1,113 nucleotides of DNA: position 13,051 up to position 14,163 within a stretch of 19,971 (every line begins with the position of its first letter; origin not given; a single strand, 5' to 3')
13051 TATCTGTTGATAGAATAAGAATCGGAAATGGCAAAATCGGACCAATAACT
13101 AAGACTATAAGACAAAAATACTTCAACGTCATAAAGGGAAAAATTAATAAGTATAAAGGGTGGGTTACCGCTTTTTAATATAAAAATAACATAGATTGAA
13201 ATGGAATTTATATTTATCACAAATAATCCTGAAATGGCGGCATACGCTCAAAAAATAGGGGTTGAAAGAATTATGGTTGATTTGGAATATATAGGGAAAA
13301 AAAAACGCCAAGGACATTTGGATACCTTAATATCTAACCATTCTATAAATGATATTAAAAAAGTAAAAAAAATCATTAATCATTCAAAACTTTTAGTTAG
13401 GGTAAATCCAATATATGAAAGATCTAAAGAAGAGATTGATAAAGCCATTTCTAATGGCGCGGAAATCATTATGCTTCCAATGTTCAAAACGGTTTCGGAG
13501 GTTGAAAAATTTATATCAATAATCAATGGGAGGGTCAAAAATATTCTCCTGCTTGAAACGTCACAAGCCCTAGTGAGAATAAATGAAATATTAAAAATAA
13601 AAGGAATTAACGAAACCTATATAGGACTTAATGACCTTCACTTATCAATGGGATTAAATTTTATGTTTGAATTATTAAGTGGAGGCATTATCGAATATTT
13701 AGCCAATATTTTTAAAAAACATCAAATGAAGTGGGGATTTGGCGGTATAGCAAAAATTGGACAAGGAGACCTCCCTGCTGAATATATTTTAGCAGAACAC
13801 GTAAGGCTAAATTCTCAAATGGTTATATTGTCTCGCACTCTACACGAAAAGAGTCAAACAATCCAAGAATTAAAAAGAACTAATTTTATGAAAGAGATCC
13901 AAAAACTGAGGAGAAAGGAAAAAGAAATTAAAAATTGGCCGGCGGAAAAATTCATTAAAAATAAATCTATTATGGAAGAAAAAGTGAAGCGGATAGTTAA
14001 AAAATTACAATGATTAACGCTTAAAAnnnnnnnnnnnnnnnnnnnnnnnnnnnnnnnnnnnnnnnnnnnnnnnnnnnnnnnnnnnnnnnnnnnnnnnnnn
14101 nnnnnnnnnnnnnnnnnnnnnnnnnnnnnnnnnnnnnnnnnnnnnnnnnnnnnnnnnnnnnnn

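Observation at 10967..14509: Fold-III decarboxylase + fold-IV aminotransferase + HpcH/HpaI-like lyase + cupin: small-molecule (amine/amino-acid) supply pathway embedded in a glycan operon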

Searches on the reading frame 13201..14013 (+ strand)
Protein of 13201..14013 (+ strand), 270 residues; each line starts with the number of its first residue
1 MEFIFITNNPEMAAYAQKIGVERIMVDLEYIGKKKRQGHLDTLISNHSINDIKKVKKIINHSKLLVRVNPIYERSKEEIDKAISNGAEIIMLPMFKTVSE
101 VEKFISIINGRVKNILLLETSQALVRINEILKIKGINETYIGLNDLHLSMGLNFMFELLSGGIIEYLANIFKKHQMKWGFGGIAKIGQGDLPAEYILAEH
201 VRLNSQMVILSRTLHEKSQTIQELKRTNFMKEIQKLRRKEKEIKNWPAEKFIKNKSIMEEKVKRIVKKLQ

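Call 3: search_protein_families(library=pfam, proteins=[window:13201-14013:+])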
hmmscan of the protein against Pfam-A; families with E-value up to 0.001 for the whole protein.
window:13201-14013:+ (270 aa): 1 family
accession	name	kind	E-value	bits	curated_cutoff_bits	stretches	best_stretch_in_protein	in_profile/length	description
PF03328.21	HpcH_HpaI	-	5.6e-11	42.6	25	1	7-152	8-160/221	HpcH/HpaI aldolase/citrate lyase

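Call 7: search_protein_families(library=ncbifam, proteins=[window:13201-14013:+], max_evalue=0.01)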
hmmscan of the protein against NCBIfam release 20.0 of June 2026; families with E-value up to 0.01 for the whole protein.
window:13201-14013:+ (270 aa): 4 families
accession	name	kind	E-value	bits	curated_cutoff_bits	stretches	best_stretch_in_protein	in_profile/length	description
TIGR00078.1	nadC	equivalog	0.00026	20.3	198.4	1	52-123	169-234/269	carboxylating nicotinate-nucleotide diphosphorylase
TIGR02311.1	HpaI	equivalog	0.00038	20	368.8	1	101-152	129-180/249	4-hydroxy-2-oxoheptanedioate aldolase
NF007521.0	PRK10128.1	equivalog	0.0014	18.2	441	0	100-151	134-185/267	2-keto-3-deoxy-L-rhamnonate aldolase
NF004886.0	PRK06247.1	subfamily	0.0043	15.8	623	1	57-133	157-233/476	pyruvate kinase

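Call 11: find_encoding_contigs(protein=window:13201-14013:+, flank=10000, max_places=6)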
Protein window:13201-14013:+ (270 aa): 3 contigs read that carry it; 3 places shown.
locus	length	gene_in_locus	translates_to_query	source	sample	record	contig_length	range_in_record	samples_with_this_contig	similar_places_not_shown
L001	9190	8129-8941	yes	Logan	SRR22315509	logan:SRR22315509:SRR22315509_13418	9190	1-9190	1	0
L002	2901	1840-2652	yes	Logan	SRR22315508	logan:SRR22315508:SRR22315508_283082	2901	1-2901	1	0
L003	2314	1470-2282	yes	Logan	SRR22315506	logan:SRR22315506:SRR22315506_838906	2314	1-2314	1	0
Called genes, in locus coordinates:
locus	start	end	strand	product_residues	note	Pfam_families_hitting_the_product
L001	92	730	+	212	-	PF02585:PIG-L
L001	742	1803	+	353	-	PF21360:PylC-like_N, PF02655:ATP-grasp_3, PF15632:ATPgrasp_Ter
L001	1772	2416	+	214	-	PF01876:RNase_P_p30 (faint), PF02811:PHP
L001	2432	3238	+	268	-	PF05050:Methyltransf_21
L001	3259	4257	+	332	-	PF01073:3Beta_HSD, PF01370:Epimerase, PF02719:Polysacc_synt_2, PF04321:RmlD_sub_bind, PF07993:NAD_binding_4, PF16363:GDP_Man_Dehyd, PF13460:NAD_binding_10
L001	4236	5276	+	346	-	PF00535:Glycos_transf_2, PF13641:Glyco_tranf_2_3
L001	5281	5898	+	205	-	PF02397:Bac_transf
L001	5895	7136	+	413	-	PF00278:Orn_DAP_Arg_deC, PF02784:Orn_Arg_deC_N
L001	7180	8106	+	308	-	PF01063:Aminotran_4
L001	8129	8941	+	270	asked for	PF03328:HpcH_HpaI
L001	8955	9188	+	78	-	?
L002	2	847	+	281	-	?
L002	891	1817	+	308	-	PF01063:Aminotran_4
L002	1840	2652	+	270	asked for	PF03328:HpcH_HpaI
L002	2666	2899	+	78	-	?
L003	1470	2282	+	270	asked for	PF03328:HpcH_HpaI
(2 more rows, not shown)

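Call 12: find_homologous_proteins(query=window:13201-14013:+, max_evalue=0.001)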
Query window:13201-14013:+ (270 aa): 7720 proteins with E <= 0.001 among 8000 candidates; the best 120 are listed.
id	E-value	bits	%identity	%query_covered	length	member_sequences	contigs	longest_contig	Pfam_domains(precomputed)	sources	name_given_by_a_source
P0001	2.8e-166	569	100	100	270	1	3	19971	PF03328.21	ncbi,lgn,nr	ncbi:MAG: aldolase/citrate lyase family protein [Patescibacteria group bacterium]|nr:aldolase/citrat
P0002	3.1e-135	467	79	100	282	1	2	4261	PF03328.21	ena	-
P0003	4.3e-133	460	79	99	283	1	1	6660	PF03328.21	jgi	-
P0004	1.1e-102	360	60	99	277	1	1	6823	PF03328.21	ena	-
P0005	2.2e-100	353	63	99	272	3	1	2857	PF03328.21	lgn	-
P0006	2.8e-98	346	61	99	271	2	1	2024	PF03328.21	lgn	-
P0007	3.3e-98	346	60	100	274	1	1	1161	PF03328.21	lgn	-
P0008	3.0e-96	339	60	99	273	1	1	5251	PF03328.21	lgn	-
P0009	5.7e-96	339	61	100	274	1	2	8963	PF03328.21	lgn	-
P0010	5.9e-95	335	59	99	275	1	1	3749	PF03328.21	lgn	-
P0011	9.4e-95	335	59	99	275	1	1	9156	PF03328.21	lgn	-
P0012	1.8e-94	334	56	99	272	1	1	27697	PF03328.21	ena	-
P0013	7.5e-94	332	59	99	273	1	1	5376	PF03328.21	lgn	-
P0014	7.7e-94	332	61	99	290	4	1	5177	PF03328.21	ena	-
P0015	1.2e-93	331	57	99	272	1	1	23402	PF03328.21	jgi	jgi:hypothetical protein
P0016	1.9e-92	327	55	100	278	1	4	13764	PF03328.21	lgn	-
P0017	3.0e-92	326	58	99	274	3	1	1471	PF03328.21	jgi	-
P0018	5.2e-92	326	58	99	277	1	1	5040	PF03328.21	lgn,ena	-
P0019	6.0e-92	325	59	99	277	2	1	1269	PF03328.21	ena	-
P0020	2.5e-91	323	57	99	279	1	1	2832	PF03328.21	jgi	-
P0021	2.5e-91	323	57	99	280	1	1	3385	PF03328.21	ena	-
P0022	1.1e-90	321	59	99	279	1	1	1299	PF03328.21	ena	-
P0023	1.1e-90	321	57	99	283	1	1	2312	PF03328.21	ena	-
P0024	1.6e-90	321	57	99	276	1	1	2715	PF03328.21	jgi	-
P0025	1.7e-90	321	62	88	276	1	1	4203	PF03328.21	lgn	-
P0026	1.7e-90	321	58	99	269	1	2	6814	PF03328.21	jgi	-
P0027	1.9e-90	320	58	99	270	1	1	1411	PF03328.21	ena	-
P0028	4.4e-90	319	55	99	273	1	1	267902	PF03328.21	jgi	jgi:2-keto-3-deoxy-L-rhamnonate aldolase RhmA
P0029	8.1e-90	318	58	94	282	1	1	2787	PF03328.21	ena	-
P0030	9.1e-90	318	57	100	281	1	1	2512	PF03328.21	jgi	jgi:2-keto-3-deoxy-L-rhamnonate aldolase RhmA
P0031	1.1e-89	318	57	99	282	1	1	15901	PF03328.21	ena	-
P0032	1.4e-89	318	57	99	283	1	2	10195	PF03328.21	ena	-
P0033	1.5e-89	318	58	99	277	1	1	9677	PF03328.21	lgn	-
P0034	1.6e-89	317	57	99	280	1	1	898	PF03328.21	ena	-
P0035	1.6e-89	317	56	100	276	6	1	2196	PF03328.21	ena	-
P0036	2.1e-89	317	57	99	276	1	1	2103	PF03328.21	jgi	jgi:2-keto-3-deoxy-L-rhamnonate aldolase RhmA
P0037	2.9e-89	317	57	99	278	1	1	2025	PF03328.21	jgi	jgi:hypothetical protein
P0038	3.2e-89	316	58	99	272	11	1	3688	PF03328.21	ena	-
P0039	3.3e-89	316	53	99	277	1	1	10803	PF02896.25,PF03328.21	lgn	-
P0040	3.4e-89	316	57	99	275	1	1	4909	PF03328.21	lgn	-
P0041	5.3e-89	316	55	99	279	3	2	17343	PF03328.21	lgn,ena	-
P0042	6.5e-89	315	56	98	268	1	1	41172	PF03328.21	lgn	-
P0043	7.1e-89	315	57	94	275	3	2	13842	PF03328.21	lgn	-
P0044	7.2e-89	315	57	99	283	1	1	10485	PF03328.21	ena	-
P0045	1.0e-88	315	55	98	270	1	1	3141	PF03328.21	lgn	-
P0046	1.1e-88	315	57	99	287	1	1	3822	PF03328.21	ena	-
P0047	1.1e-88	315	55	99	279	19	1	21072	PF03328.21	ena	-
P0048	1.2e-88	315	56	100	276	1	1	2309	PF03328.21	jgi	-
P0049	1.2e-88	315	57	99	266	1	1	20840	PF03328.21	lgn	-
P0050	1.6e-88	314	54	99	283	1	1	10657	PF03328.21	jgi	-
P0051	2.1e-88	314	57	99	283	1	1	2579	PF03328.21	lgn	-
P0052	2.6e-88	313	56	99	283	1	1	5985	PF03328.21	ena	-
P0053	2.9e-88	313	56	98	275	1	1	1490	PF03328.21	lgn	-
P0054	4.4e-88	313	57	99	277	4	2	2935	PF03328.21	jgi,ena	-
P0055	4.6e-88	313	56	99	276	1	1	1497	PF03328.21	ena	-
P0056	5.1e-88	313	57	100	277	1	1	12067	PF03328.21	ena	-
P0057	5.2e-88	312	57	99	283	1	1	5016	PF03328.21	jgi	jgi:2-keto-3-deoxy-L-rhamnonate aldolase RhmA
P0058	5.2e-88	312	56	99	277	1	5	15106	PF03328.21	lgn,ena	-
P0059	5.3e-88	312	55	99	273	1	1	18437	PF03328.21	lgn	-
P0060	7.6e-88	312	56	99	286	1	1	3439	PF03328.21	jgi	jgi:2-keto-3-deoxy-L-rhamnonate aldolase RhmA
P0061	9.5e-88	312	56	99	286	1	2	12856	PF03328.21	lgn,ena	-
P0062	9.8e-88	312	56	96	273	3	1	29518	PF03328.21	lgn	-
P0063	1.0e-87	312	56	99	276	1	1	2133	PF03328.21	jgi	jgi:2-keto-3-deoxy-L-rhamnonate aldolase RhmA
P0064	1.1e-87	311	55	99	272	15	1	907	PF03328.21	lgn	-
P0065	1.5e-87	311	55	100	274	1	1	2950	PF03328.21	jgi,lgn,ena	-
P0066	2.0e-87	311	56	99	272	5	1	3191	PF03328.21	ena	-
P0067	2.4e-87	310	58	99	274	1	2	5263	PF03328.21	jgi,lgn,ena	-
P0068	2.5e-87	310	57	99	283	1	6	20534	PF03328.21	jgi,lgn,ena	-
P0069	2.7e-87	310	58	99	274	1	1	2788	PF03328.21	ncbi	-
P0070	3.4e-87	310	55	99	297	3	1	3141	PF03328.21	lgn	-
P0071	3.7e-87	310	56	99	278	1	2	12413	PF03328.21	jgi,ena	-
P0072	6.5e-87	309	56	99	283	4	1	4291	PF03328.21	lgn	-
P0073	6.9e-87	309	57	99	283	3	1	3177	PF03328.21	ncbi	-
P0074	7.2e-87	309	62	88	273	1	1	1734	PF03328.21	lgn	-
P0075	7.3e-87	309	55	99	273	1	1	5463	PF03328.21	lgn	-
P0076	7.7e-87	309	56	99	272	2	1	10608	PF03328.21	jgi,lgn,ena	-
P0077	8.1e-87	309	61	88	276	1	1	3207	PF03328.21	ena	-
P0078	1.1e-86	308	57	99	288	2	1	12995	PF03328.21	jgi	jgi:2-keto-3-deoxy-L-rhamnonate aldolase RhmA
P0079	1.3e-86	308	54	99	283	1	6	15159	PF03328.21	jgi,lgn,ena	-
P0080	1.8e-86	307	55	99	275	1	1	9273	PF03328.21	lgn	-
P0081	1.8e-86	307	54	100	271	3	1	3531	PF03328.21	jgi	jgi:2-keto-3-deoxy-L-rhamnonate aldolase RhmA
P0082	1.9e-86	307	56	99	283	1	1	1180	PF03328.21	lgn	-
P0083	2.0e-86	307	62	81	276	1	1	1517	PF03328.21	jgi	jgi:2-keto-3-deoxy-L-rhamnonate aldolase RhmA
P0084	2.3e-86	307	56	99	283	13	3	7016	PF03328.21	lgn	-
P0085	2.7e-86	307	56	100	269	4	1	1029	PF03328.21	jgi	-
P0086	3.7e-86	306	56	98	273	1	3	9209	PF03328.21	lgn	-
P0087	4.0e-86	306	56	99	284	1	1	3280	PF03328.21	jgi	jgi:hypothetical protein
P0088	4.4e-86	306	55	99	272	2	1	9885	PF03328.21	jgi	jgi:hypothetical protein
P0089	5.7e-86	306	53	99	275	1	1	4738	PF03328.21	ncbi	-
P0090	7.0e-86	306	56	99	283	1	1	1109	PF03328.21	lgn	-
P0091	8.3e-86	305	54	99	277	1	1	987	PF03328.21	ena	-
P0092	9.1e-86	305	58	99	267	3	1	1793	PF03328.21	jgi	jgi:2-keto-3-deoxy-L-rhamnonate aldolase RhmA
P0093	9.2e-86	305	51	100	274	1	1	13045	PF03328.21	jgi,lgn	-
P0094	1.1e-85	305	56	99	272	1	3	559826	PF03328.21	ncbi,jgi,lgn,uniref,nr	ncbi:aldolase/citrate lyase family protein [Sedimentibacter sp.]|uniref:aldolase/citrate lyase famil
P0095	1.1e-85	305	58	93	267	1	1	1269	PF03328.21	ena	-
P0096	1.1e-85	305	55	99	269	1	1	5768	PF03328.21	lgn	-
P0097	1.4e-85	304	56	100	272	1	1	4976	PF03328.21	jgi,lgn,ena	-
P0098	1.5e-85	304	55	99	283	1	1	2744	PF03328.21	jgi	-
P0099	2.0e-85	304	56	100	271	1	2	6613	PF03328.21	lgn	-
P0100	2.1e-85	304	57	98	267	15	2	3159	PF03328.21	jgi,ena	-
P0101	2.2e-85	304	55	100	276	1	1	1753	PF03328.21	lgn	-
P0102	2.3e-85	304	53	100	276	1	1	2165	PF03328.21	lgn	-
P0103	2.4e-85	304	56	94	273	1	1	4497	PF03328.21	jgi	-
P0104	2.5e-85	304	56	100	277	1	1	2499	PF03328.21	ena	-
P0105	2.6e-85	304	55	99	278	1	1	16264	PF03328.21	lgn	-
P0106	2.8e-85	304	55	99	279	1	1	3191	PF03328.21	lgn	-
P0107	3.0e-85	303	55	99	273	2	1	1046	PF03328.21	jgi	jgi:2-keto-3-deoxy-L-rhamnonate aldolase RhmA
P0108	3.1e-85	303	52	99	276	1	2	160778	PF03328.21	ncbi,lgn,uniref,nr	ncbi:aldolase/citrate lyase family protein [Tissierella sp.]|uniref:aldolase/citrate lyase family pr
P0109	3.4e-85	303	54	99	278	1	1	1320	PF03328.21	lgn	-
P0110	3.7e-85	303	56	100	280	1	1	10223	PF03328.21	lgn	-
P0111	3.8e-85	303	55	99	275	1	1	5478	PF03328.21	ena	-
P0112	5.8e-85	303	54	99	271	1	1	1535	PF03328.21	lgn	-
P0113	5.8e-85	302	57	100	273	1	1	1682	PF03328.21,PF01729.26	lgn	-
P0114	6.9e-85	302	52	97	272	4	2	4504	PF03328.21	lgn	-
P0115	7.6e-85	302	50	100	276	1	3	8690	PF03328.21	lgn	-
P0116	7.6e-85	302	54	99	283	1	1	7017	PF03328.21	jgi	jgi:hypothetical protein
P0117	9.5e-85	302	52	99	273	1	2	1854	PF03328.21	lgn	-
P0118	9.7e-85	302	56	99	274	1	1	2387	PF03328.21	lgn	-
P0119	1.1e-84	302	51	100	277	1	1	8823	PF03328.21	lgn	-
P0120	1.4e-84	301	60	88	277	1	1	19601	PF03328.21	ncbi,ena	-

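Call 13: find_encoding_contigs(protein=P0094, flank=10000, max_places=2)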
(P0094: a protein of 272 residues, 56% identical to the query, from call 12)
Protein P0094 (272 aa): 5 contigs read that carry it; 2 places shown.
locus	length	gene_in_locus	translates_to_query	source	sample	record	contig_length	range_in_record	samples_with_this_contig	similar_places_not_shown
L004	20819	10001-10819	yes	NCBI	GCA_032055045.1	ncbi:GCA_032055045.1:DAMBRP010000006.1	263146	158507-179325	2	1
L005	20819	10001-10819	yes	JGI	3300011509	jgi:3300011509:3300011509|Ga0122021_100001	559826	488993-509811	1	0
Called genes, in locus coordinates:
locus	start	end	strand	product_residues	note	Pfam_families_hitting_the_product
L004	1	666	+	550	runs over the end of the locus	PF00563:EAL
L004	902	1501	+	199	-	-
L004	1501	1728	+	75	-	-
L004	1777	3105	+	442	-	PF04326:SLFN_AlbA_2, PF13749:HATPase_c_4, PF13412:HTH_24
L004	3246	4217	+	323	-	PF03816:LytR_cpsA_psr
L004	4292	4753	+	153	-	PF06695:Sm_multidrug_ex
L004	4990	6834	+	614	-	PF04932:Wzy_C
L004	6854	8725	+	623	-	PF13727:CoA_binding_3, PF22674:C2185-like_N (weak), PF01073:3Beta_HSD, PF01370:Epimerase, PF02719:Polysacc_synt_2, PF04321:RmlD_sub_bind, PF08659:KR (weak), PF16363:GDP_Man_Dehyd, +1 more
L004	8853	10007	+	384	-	-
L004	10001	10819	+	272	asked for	PF03328:HpcH_HpaI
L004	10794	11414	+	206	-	PF02397:Bac_transf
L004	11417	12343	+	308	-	PF01071:GARS_A (weak), PF02655:ATP-grasp_3, PF02786:CPSase_L_D2 (weak), PF08443:RimK, PF02222:ATP-grasp, PF07478:Dala_Dala_lig_C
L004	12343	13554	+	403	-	PF02350:Epimerase_2 (weak)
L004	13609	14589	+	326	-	PF01073:3Beta_HSD, PF01370:Epimerase, PF02719:Polysacc_synt_2, PF04321:RmlD_sub_bind, PF05368:NmrA, PF07993:NAD_binding_4, PF13460:NAD_binding_10, PF16363:GDP_Man_Dehyd, +1 more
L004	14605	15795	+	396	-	PF00155:Aminotran_1_2 (weak), PF01041:DegT_DnrJ_EryC1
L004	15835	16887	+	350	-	PF00571:CBS (faint), PF00483:NTP_transferase, PF12804:NTP_transf_3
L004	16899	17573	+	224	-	PF25084:LbH_EIF2B (weak), PF00132:Hexapep (weak), PF25087:GMPPB_C (faint), PF00132:Hexapep, PF14602:Hexapep_2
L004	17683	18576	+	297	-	PF00535:Glycos_transf_2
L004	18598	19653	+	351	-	PF03102:NeuB, PF08666:SAF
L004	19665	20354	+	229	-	PF02348:CTP_transf_3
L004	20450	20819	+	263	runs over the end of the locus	-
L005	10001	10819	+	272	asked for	PF03328:HpcH_HpaI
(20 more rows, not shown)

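Call 14: find_encoding_contigs(protein=P0028, flank=10000, max_places=2)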
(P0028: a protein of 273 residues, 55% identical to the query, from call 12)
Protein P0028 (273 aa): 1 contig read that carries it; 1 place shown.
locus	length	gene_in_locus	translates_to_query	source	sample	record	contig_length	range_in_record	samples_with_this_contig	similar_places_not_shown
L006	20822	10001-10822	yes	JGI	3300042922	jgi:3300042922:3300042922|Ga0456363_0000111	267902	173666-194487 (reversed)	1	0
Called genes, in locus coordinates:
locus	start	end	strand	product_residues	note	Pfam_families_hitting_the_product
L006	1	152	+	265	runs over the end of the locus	PF12679:ABC2_membrane_2, PF12730:ABC2_membrane_4 (weak), PF13346:ABC2_membrane_5 (weak)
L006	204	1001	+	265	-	PF01061:ABC2_membrane, PF12679:ABC2_membrane_2, PF12730:ABC2_membrane_4 (weak), PF12698:ABC2_membrane_3, PF10920:DUF2705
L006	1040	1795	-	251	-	PF03372:Exo_endo_phos, PF14529:Exo_endo_phos_2 (faint)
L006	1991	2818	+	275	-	PF00106:adh_short, PF01370:Epimerase (weak), PF08659:KR, PF13561:adh_short_C2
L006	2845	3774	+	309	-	PF13673:Acetyltransf_10 (faint), PF13508:Acetyltransf_7 (weak), PF08445:FR47 (faint), PF00583:Acetyltransf_1, PF13508:Acetyltransf_7 (weak)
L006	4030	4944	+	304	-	PF01073:3Beta_HSD, PF01370:Epimerase, PF02719:Polysacc_synt_2, PF04321:RmlD_sub_bind, PF13460:NAD_binding_10, PF16363:GDP_Man_Dehyd, PF07993:NAD_binding_4 (weak)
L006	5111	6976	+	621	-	PF13727:CoA_binding_3, PF07992:Pyr_redox_2 (faint), PF01073:3Beta_HSD, PF01370:Epimerase, PF02719:Polysacc_synt_2, PF04321:RmlD_sub_bind, PF16363:GDP_Man_Dehyd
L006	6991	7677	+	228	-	PF02706:Wzz (weak)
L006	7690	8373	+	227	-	PF02374:ArsA_ATPase (faint), PF09140:MipZ, PF10609:ParA, PF13614:AAA_31, PF00142:Fer4_NifH (weak), PF01656:CbiA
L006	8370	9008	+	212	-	PF02397:Bac_transf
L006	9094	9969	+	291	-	PF00389:2-Hacid_dh, PF02826:2-Hacid_dh_C, PF03446:NAD_binding_2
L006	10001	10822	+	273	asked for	PF03328:HpcH_HpaI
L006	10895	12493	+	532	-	-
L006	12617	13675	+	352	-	PF13439:Glyco_transf_4, PF13477:Glyco_trans_4_2, PF13579:Glyco_trans_4_4, PF00534:Glycos_transf_1, PF13692:Glyco_trans_1_4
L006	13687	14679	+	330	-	PF00535:Glycos_transf_2, PF10111:Glyco_tranf_2_2, PF13641:Glyco_tranf_2_3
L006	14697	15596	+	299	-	PF00535:Glycos_transf_2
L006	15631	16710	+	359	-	PF14897:EpsG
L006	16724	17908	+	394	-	PF13439:Glyco_transf_4, PF20706:GT4-conflict (weak), PF00534:Glycos_transf_1, PF13692:Glyco_trans_1_4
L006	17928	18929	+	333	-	PF00535:Glycos_transf_2, PF10111:Glyco_tranf_2_2, PF13641:Glyco_tranf_2_3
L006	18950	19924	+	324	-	PF00535:Glycos_transf_2, PF10111:Glyco_tranf_2_2, PF13641:Glyco_tranf_2_3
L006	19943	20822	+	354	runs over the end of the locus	PF00535:Glycos_transf_2, PF10111:Glyco_tranf_2_2, PF13641:Glyco_tranf_2_3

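Call 15: find_encoding_contigs(protein=P0108, flank=10000, max_places=2)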
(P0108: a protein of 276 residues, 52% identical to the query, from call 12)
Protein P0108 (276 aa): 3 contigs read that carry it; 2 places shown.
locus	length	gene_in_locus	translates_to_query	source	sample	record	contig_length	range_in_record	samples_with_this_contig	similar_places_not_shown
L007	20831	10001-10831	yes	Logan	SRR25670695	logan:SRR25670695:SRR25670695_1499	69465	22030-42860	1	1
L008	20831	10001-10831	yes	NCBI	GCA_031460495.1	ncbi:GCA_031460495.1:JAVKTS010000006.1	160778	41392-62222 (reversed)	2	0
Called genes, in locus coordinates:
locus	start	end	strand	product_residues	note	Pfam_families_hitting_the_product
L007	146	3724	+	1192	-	-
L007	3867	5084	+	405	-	PF02706:Wzz, PF13807:GNVR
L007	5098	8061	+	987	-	PF04932:Wzy_C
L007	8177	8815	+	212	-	PF01047:MarR (weak), PF13412:HTH_24, PF22674:C2185-like_N, PF17836:PglD_N (weak)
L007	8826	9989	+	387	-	-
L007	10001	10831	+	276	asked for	PF03328:HpcH_HpaI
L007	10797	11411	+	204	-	PF02397:Bac_transf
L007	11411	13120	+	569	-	PF08450:SGL (faint), PF01436:NHL (faint), PF23381:Beta-prop_IFT122_1st (faint), PF17170:DUF5128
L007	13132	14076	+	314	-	PF02655:ATP-grasp_3 (weak), PF07478:Dala_Dala_lig_C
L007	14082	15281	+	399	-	PF02350:Epimerase_2 (faint)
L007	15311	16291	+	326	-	PF00106:adh_short (weak), PF01073:3Beta_HSD, PF01370:Epimerase, PF02719:Polysacc_synt_2, PF04321:RmlD_sub_bind, PF07993:NAD_binding_4, PF13460:NAD_binding_10, PF16363:GDP_Man_Dehyd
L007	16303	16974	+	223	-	PF00132:Hexapep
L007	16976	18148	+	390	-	PF00155:Aminotran_1_2 (weak), PF01041:DegT_DnrJ_EryC1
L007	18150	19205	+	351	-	PF00571:CBS (weak), PF00483:NTP_transferase, PF12804:NTP_transf_3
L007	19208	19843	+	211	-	PF17836:PglD_N, PF14602:Hexapep_2 (faint), PF25084:LbH_EIF2B (faint), PF25087:GMPPB_C (weak), PF00132:Hexapep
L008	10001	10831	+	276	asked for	PF03328:HpcH_HpaI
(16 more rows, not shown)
